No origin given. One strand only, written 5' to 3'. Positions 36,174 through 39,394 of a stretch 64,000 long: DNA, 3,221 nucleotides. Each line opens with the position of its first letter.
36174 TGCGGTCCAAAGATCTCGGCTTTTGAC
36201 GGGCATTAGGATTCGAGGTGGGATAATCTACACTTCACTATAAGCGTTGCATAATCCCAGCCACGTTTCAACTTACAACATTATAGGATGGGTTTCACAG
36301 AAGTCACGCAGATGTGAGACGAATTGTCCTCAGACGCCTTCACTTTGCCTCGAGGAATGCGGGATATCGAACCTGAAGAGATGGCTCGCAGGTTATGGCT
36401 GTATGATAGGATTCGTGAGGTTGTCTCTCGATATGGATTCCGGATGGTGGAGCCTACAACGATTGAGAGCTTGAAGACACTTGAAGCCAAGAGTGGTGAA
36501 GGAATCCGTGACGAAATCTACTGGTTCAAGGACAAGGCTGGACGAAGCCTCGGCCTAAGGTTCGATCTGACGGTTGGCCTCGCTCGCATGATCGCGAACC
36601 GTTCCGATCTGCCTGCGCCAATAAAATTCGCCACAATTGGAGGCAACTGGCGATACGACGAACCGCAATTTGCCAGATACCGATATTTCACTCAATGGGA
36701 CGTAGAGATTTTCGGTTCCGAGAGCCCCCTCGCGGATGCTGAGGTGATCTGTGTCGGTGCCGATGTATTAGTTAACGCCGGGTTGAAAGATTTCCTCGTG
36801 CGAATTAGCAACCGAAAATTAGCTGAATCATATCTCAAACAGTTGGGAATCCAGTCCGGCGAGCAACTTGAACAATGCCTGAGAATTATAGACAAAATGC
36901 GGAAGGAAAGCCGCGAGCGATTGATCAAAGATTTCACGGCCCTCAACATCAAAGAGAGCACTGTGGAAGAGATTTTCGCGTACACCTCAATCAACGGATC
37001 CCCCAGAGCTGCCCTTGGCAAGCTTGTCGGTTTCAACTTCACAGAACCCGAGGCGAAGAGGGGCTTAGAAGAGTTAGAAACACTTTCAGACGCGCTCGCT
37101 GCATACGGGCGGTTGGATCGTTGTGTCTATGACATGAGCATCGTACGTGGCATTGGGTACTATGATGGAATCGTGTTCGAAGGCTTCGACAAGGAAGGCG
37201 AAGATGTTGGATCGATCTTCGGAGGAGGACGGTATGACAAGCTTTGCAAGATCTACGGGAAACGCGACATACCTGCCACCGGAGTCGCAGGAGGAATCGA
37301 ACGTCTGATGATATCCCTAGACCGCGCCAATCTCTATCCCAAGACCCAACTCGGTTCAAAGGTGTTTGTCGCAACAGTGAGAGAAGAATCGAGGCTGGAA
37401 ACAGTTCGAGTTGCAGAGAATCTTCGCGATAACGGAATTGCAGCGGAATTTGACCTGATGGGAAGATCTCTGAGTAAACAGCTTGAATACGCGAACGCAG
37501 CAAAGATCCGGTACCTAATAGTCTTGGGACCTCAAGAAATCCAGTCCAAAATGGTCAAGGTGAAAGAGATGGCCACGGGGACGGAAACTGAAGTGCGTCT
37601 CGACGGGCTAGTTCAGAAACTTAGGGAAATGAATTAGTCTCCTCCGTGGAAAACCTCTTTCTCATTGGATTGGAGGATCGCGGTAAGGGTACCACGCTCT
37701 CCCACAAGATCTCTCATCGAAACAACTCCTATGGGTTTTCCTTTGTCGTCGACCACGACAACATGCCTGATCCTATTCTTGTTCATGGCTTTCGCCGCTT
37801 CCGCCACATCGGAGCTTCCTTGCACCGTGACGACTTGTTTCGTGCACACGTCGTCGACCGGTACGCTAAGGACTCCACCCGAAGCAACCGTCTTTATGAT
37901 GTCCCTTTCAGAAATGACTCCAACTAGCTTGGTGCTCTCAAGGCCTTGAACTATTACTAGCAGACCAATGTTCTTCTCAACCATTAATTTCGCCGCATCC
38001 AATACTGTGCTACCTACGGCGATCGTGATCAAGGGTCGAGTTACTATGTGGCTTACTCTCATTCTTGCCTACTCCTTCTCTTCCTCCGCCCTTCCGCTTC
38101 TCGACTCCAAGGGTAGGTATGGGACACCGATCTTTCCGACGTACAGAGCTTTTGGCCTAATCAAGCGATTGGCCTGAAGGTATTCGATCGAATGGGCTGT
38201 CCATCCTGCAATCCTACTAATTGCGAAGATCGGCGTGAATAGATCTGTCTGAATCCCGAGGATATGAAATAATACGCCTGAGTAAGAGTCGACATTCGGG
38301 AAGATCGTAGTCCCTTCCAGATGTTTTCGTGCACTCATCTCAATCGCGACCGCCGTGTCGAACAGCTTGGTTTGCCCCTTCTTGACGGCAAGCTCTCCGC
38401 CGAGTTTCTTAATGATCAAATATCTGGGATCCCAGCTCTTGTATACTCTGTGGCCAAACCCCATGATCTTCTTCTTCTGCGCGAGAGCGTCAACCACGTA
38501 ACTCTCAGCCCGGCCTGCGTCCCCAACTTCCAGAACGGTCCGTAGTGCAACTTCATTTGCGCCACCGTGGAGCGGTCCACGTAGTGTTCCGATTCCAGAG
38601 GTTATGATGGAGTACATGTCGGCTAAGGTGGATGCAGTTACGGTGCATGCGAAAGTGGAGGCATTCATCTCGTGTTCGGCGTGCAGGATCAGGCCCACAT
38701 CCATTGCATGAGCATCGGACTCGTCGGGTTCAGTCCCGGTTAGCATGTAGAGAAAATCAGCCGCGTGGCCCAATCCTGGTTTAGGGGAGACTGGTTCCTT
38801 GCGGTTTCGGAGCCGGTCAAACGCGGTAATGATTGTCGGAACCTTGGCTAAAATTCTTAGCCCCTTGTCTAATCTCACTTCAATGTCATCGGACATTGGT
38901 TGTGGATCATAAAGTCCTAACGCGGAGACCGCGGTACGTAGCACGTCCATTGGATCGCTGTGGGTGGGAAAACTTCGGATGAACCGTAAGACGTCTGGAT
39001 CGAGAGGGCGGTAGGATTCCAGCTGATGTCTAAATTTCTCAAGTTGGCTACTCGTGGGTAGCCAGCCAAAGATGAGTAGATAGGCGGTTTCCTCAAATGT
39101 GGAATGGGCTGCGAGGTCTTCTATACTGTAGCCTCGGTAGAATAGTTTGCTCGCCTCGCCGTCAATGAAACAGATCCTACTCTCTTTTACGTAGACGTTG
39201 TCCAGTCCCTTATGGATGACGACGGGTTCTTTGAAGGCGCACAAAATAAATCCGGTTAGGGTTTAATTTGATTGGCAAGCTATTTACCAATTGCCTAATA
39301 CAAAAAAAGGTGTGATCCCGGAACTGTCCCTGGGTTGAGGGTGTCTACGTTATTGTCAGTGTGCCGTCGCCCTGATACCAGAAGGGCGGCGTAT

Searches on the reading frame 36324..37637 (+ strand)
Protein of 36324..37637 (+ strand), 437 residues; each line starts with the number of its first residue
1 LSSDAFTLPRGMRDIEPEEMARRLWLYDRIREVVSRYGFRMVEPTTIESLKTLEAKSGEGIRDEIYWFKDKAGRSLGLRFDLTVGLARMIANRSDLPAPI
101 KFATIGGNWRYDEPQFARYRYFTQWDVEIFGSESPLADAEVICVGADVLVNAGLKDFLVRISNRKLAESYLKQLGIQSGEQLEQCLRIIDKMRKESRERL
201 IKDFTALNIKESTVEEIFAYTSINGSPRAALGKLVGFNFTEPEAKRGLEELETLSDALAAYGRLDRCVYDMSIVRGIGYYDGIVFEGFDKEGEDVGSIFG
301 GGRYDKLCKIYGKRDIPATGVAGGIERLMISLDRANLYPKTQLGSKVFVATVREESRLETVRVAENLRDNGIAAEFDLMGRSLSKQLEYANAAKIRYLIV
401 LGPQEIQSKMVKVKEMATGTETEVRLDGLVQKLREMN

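Call 24: search_protein_families(library=pfam, max_evalue=0.00001, proteins=[window:36324-37637:+])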
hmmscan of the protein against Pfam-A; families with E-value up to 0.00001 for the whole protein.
window:36324-37637:+ (437 aa): 2 families
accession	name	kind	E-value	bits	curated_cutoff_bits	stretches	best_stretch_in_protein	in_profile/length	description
PF13393.11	tRNA-synt_His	-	2.7e-50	171.8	25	1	11-328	1-308/308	Histidyl-tRNA synthetase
PF03129.25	HGTP_anticodon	-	1.5e-16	60.8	21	1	346-435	1-93/94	Anticodon binding domain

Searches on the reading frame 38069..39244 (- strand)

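Call 24: search_protein_families(library=pfam, max_evalue=0.00001, proteins=[window:38069-39244:-])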
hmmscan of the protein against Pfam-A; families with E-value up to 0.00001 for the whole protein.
window:38069-39244:- (391 aa): 1 family
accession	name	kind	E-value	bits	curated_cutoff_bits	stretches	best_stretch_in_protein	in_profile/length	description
PF00285.26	Citrate_synt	-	5.7e-131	437.2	27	1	13-365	1-357/357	Citrate synthase, C-terminal domain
